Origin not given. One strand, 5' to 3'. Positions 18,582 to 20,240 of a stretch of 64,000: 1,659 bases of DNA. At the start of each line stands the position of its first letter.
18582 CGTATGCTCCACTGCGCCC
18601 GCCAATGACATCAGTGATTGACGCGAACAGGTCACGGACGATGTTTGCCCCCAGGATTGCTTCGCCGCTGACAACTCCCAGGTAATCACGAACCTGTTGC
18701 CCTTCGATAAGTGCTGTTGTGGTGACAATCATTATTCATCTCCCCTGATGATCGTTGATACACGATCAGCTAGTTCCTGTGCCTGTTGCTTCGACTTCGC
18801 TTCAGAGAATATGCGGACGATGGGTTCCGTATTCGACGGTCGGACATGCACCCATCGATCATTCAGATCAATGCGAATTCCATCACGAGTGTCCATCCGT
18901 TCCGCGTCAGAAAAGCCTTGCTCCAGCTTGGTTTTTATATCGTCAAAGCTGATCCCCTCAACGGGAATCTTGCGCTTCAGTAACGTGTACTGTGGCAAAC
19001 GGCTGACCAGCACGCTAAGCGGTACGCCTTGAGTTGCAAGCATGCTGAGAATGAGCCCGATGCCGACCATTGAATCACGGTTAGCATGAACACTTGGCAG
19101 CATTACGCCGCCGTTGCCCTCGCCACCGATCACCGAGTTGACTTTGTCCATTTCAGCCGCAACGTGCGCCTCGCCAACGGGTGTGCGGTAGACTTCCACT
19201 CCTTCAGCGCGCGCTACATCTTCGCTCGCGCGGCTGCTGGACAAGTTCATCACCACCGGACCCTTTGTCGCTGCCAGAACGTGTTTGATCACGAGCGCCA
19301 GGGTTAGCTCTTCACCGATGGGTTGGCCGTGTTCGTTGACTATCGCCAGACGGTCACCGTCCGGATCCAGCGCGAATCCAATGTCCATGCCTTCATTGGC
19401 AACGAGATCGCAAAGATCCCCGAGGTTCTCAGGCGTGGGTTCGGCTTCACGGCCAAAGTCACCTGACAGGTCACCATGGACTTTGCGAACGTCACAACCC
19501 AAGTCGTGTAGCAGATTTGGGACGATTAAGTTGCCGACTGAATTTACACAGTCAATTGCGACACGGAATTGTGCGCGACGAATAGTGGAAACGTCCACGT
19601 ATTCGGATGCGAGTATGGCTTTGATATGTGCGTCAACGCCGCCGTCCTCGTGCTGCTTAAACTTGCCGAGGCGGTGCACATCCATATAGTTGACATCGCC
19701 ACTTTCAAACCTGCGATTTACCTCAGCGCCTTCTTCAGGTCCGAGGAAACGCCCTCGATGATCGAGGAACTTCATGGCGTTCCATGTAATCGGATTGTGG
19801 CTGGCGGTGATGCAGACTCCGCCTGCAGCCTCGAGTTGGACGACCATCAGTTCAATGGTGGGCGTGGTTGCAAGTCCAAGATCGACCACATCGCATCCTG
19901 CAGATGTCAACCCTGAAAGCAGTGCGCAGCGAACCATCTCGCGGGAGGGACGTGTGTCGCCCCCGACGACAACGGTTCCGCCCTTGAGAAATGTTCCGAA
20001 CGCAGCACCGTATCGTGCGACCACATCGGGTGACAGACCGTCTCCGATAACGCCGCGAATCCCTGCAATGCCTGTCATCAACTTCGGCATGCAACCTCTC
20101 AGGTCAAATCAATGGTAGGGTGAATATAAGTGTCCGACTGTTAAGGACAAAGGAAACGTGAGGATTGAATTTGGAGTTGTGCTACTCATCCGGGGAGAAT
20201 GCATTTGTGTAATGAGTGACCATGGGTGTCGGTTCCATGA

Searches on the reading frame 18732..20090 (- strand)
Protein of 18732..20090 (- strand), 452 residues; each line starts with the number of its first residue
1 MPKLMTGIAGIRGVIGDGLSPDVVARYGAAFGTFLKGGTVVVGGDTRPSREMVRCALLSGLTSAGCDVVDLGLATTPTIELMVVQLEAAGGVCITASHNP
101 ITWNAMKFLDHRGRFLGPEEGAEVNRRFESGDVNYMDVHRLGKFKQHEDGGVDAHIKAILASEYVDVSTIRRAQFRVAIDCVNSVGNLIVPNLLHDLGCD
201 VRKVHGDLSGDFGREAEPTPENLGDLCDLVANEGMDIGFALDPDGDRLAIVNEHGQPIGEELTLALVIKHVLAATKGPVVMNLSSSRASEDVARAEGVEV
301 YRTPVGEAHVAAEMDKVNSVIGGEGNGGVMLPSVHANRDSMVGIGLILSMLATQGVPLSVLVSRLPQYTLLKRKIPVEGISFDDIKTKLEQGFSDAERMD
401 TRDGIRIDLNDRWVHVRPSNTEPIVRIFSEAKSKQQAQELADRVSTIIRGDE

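Call 40: find_encoding_contigs(protein=window:18732-20090:-, flank=10000, max_places=1)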
Protein window:18732-20090:- (452 aa): 18 contigs read that carry it; 1 place shown.
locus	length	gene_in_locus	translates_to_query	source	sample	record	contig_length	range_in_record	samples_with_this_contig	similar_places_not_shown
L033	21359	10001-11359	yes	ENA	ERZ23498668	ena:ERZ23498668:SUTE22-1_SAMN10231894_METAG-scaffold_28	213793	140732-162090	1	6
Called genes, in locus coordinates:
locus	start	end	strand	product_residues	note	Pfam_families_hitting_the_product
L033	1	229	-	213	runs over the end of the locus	PF02545:Maf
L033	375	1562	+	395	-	PF08245:Mur_ligase_M (weak)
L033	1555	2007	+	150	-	PF14102:Caps_synth_CapC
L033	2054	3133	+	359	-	-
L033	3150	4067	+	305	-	-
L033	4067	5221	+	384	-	-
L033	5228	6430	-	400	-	PF07690:MFS_1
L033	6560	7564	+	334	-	PF01479:S4 (weak), PF00849:PseudoU_synth_2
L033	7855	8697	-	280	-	PF01048:PNP_UDP_1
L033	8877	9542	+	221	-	PF01351:RNase_HII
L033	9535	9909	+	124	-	PF08378:NERD (weak), PF02021:UPF0102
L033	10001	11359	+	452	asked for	PF02878:PGM_PMM_I, PF02879:PGM_PMM_II, PF02880:PGM_PMM_III, PF00408:PGM_PMM_IV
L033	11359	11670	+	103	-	PF01906:YbjQ_1, PF23025:YbjQ_2 (weak)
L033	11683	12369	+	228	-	PF01791:DeoC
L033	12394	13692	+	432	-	PF00483:NTP_transferase, PF12804:NTP_transf_3, PF24894:Hexapep_GlmU (faint), PF25247:LbH_GLGC, PF25084:LbH_EIF2B (faint), PF25087:GMPPB_C (faint)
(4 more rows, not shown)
